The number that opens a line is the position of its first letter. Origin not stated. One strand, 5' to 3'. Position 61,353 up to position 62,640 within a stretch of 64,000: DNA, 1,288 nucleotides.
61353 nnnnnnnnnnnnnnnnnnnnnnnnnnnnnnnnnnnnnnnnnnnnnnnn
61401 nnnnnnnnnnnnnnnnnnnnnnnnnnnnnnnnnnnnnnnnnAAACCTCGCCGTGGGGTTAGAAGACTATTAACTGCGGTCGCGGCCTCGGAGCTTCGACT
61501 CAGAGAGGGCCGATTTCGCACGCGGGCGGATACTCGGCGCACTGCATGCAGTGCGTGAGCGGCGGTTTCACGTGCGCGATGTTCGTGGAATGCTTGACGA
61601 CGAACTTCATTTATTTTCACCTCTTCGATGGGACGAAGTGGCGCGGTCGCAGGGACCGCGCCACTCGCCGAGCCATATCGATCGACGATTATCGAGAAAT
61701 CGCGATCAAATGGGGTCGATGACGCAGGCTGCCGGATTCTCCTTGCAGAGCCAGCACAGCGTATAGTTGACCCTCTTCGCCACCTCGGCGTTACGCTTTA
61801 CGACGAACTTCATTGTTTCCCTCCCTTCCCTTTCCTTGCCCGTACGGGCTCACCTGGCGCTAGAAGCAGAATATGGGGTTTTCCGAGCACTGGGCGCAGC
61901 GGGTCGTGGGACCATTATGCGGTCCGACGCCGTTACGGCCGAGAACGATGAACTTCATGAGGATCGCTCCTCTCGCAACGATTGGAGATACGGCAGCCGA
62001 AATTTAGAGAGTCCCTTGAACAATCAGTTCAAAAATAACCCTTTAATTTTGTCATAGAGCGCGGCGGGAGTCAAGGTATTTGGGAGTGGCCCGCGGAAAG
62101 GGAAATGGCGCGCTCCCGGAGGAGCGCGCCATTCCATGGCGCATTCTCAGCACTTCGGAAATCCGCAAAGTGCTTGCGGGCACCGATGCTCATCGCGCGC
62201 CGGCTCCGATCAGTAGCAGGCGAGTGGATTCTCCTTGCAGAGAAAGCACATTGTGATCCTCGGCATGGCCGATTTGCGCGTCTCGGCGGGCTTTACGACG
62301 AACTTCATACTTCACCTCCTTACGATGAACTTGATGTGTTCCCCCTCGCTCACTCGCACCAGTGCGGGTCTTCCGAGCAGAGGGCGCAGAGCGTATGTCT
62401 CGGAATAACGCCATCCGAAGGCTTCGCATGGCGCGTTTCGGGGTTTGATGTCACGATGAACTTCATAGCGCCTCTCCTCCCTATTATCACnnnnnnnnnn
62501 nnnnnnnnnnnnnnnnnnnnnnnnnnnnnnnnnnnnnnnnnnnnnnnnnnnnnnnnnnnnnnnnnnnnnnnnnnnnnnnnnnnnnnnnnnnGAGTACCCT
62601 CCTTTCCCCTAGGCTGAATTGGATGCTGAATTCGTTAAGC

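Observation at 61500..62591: Six paralogous 32-38 aa precursor peptides with conserved MKFVVK N-terminus and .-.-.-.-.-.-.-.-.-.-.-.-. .-terminal core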

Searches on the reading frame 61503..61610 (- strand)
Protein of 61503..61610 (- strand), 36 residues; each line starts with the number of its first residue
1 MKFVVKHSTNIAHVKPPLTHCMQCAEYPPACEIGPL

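Call 5: search_protein_families(library=ncbifam, proteins=[window:61503-61610:-], max_evalue=1)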
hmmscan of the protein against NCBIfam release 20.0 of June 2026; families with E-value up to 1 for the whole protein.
seq(36 aa): 0 families

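Call 6: search_protein_families(library=pfam, proteins=[window:61503-61610:-], max_evalue=1)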
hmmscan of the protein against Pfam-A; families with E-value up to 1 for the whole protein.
seq(36 aa): 0 families

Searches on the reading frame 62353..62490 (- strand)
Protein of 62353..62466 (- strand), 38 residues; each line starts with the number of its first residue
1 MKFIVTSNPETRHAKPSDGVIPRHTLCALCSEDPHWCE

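Call 5: search_protein_families(library=ncbifam, proteins=[window:62353-62466:-], max_evalue=1)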
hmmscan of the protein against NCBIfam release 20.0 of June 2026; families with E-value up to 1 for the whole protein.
seq(38 aa): 0 families

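Call 6: search_protein_families(library=pfam, proteins=[window:62353-62466:-], max_evalue=1)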
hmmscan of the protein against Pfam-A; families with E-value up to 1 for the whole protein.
seq(38 aa): 0 families

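Call 44: find_homologous_proteins(query=A4, max_evalue=10)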
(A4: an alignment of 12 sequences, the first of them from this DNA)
Query A4 (12 sequences) (46 aa, profile of the alignment): 128 proteins with E <= 10 among 132 candidates; the best 120 are listed.
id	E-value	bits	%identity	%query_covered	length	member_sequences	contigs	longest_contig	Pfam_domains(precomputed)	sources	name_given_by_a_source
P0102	9.3e-15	72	42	83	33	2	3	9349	-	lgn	-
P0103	3.5e-14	70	42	83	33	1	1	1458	-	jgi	jgi:hypothetical protein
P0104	9.7e-14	69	49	80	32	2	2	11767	-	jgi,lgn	jgi:hypothetical protein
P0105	1.2e-13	69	42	83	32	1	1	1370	-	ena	-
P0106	2.2e-13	68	38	80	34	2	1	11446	-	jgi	jgi:hypothetical protein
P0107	2.2e-13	68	42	83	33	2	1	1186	-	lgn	-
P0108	7.0e-13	66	42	83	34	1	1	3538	-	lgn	-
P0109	1.4e-12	65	46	80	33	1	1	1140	-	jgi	jgi:hypothetical protein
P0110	4.4e-12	64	51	80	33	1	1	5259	-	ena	-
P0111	5.2e-12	63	49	80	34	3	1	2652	-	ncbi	-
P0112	5.9e-12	63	41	80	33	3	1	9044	-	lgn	-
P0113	1.4e-11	62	42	83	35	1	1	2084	-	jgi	-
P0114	2.1e-11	61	77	28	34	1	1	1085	-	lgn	-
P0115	3.0e-11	61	44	80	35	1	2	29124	-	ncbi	-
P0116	3.1e-11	61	46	80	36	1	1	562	-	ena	-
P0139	5.3e-10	57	43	80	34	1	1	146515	-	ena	-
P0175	1.1e-8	53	50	80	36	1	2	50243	-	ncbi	-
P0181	1.7e-8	52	53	83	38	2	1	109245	-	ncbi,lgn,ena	-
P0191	4.8e-8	51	41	80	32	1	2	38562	-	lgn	-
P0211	9.8e-7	46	38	87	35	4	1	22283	-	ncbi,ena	-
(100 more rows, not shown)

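Call 48: find_encoding_contigs(protein=P0181, flank=10000, max_places=2)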
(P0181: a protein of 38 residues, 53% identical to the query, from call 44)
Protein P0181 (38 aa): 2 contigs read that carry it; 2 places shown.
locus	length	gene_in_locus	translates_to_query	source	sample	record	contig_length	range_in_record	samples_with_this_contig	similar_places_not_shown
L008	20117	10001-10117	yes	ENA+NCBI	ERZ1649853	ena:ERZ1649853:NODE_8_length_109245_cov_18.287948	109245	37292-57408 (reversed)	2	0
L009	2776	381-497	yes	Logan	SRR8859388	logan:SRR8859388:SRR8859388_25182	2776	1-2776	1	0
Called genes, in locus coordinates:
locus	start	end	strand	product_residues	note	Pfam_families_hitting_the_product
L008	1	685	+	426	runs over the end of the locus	PF03349:Toluene_X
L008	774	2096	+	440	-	PF00501:AMP-binding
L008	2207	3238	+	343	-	PF00092:VWA, PF13768:VWA_3 (weak), PF13519:VWA_2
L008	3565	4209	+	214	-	PF00691:OmpA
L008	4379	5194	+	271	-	-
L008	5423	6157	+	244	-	-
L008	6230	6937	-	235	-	PF13717:Zn_ribbon_4, PF00072:Response_reg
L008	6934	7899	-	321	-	PF01476:LysM, PF01551:Peptidase_M23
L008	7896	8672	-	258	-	-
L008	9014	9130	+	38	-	-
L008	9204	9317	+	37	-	-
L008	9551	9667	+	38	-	-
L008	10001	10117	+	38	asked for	-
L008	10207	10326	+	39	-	-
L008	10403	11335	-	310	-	-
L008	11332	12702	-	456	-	PF04055:Radical_SAM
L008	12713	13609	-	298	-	-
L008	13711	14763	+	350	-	-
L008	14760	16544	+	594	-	PF00664:ABC_membrane, PF00005:ABC_tran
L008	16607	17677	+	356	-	PF00578:AhpC-TSA, PF08534:Redoxin (weak), PF13905:Thioredoxin_8 (weak)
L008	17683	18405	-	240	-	PF00702:Hydrolase, PF13419:HAD_2, PF13242:Hydrolase_like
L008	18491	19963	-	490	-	PF00675:Peptidase_M16 (weak), PF05193:Peptidase_M16_C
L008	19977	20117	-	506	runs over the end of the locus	PF00675:Peptidase_M16 (weak), PF05193:Peptidase_M16_C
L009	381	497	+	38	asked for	-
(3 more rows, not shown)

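Call 49: find_encoding_contigs(protein=P0175, flank=10000, max_places=2)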
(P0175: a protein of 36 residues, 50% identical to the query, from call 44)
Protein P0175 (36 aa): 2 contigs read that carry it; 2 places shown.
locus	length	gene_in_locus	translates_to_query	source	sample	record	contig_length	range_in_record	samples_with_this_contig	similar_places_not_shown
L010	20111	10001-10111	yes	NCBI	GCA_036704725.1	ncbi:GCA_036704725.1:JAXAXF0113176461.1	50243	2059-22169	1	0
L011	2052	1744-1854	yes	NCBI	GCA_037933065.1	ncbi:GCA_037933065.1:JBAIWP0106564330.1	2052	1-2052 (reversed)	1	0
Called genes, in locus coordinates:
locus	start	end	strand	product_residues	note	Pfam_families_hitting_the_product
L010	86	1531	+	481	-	PF03349:Toluene_X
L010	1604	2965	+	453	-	PF00501:AMP-binding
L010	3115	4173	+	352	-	PF00092:VWA, PF13519:VWA_2, PF13768:VWA_3 (weak)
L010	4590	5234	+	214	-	PF00691:OmpA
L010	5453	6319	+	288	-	-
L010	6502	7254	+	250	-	-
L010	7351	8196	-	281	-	PF01476:LysM, PF01551:Peptidase_M23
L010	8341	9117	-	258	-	-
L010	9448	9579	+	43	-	-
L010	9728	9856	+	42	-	-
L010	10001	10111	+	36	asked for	-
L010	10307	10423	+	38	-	-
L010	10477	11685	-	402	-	-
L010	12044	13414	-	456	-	PF04055:Radical_SAM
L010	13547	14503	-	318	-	-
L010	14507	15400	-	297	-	-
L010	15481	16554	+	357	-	PF25919:BSH_CusB (faint), PF25973:BSH_CzcB (weak)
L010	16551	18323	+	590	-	PF00664:ABC_membrane, PF00005:ABC_tran, PF13191:AAA_16 (faint)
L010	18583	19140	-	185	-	PF24706:DUF7669 (faint)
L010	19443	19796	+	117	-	-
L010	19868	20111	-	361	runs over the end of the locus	PF00248:Aldo_ket_red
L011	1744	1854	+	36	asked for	-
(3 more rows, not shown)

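Call 58: find_encoding_contigs(protein=P0191, flank=10000, max_places=1)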
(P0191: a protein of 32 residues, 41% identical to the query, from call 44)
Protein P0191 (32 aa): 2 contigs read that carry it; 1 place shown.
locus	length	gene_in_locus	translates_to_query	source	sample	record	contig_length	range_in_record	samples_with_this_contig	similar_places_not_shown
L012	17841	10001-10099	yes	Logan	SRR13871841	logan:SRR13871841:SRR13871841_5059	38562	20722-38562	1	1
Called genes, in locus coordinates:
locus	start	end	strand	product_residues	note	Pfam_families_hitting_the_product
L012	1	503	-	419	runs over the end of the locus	PF07676:PD40 (faint), PF26549:Tricorn_N (faint)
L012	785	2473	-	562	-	PF07676:PD40 (faint), PF26549:Tricorn_N (faint)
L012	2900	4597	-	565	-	-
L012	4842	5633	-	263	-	-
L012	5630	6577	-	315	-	PF08443:RimK (weak)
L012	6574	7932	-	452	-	PF04055:Radical_SAM, PF13353:Fer4_12 (weak)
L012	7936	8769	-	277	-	-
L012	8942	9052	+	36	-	-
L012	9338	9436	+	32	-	-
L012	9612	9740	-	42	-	-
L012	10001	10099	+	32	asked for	-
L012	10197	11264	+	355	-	-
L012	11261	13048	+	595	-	PF00664:ABC_membrane, PF13191:AAA_16 (weak), PF00005:ABC_tran, PF02463:SMC_N (faint)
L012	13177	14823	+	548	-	PF13229:Beta_helix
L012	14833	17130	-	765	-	PF03901:Glyco_transf_22 (weak)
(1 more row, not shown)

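Call 59: find_encoding_contigs(protein=P0139, flank=10000, max_places=1)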
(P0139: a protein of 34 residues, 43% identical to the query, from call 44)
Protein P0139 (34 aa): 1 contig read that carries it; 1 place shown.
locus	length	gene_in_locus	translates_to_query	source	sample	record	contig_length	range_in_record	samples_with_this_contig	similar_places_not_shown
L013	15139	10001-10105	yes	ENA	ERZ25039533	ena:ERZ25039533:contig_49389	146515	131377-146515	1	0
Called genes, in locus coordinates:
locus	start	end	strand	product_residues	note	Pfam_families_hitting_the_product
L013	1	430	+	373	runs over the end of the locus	PF00383:dCMP_cyt_deam_1, PF14437:MafB19-deam (weak), PF01872:RibD_C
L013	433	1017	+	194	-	PF00677:Lum_binding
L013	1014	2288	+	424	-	PF00926:DHBP_synthase, PF00925:GTP_cyclohydro2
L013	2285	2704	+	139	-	PF00885:DMRL_synthase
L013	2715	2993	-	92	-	-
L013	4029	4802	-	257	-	PF00106:adh_short, PF01370:Epimerase (faint), PF13561:adh_short_C2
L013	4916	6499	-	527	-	PF00069:Pkinase, PF07714:PK_Tyr_Ser-Thr, PF03109:ABC1 (weak), PF01636:APH (weak)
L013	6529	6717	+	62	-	PF00830:Ribosomal_L28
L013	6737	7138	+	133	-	PF02734:Dak2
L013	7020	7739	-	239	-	-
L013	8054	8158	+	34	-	-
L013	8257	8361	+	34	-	-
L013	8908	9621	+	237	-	-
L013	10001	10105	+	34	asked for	-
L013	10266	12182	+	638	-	PF00664:ABC_membrane, PF00005:ABC_tran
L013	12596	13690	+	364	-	PF01844:HNH, PF13395:HNH_4 (weak), PF14279:HNH_5, PF13230:GATase_4, PF13522:GATase_6 (weak)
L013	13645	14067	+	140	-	-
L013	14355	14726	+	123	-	PF01988:VIT1 (weak)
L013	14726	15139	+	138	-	?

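Call 60: find_encoding_contigs(protein=P0115, flank=10000, max_places=1)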
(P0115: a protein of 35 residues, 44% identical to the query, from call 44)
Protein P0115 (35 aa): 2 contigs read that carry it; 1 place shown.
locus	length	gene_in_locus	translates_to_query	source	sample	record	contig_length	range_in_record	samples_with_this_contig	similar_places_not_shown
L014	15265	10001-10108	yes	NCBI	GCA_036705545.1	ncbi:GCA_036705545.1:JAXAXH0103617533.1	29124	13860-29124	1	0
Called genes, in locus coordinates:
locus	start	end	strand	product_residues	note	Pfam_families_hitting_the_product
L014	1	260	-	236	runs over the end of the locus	PF00230:MIP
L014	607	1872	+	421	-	PF13505:OMP_b-brl, PF02412:TSP_3 (faint), PF05359:DUF748 (faint), PF00691:OmpA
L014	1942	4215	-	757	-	PF00905:Transpeptidase (weak)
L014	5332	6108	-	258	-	-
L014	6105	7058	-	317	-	PF08443:RimK (weak)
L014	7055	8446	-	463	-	PF04055:Radical_SAM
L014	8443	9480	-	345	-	-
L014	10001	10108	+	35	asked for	-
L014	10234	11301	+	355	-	PF25919:BSH_CusB (faint)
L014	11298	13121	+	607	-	PF00664:ABC_membrane, PF00005:ABC_tran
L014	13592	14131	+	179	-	-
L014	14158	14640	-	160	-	PF03544:TonB_C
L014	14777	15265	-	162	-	?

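Call 61: find_encoding_contigs(protein=P0211, flank=10000, max_places=1)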
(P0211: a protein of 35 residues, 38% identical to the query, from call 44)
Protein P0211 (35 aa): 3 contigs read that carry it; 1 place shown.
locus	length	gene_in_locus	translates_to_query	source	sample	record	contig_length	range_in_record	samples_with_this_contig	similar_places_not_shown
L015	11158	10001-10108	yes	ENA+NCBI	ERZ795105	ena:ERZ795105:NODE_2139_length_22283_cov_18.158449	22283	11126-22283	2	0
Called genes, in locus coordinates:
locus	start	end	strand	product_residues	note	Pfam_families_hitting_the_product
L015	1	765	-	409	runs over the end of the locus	-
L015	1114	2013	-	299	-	PF03781:FGE-sulfatase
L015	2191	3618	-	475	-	PF01120:Alpha_L_fucos, PF00754:F5_F8_type_C (weak), PF24135:DUF7402 (weak)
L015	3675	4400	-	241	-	PF19583:ODP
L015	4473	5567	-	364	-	-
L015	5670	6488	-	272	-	-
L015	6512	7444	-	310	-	PF14243:R2K_3 (faint)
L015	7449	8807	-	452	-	PF04055:Radical_SAM, PF13353:Fer4_12 (weak)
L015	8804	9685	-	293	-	-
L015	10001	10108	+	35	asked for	-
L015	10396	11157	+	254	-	?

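Call 97: search_protein_families(library=ncbifam, proteins=[L010:10477-11682:-], max_evalue=0.001)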
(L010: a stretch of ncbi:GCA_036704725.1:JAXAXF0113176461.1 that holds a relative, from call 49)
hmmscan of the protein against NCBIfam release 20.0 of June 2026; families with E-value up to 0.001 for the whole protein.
L010:10477-11682:- (401 aa): 0 families

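Call 98: search_protein_families(library=pfam, proteins=[L010:10477-11682:-], max_evalue=0.01)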
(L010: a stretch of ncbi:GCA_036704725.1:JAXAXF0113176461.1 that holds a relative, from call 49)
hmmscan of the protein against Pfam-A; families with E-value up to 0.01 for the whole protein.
L010:10477-11682:- (401 aa): 0 families
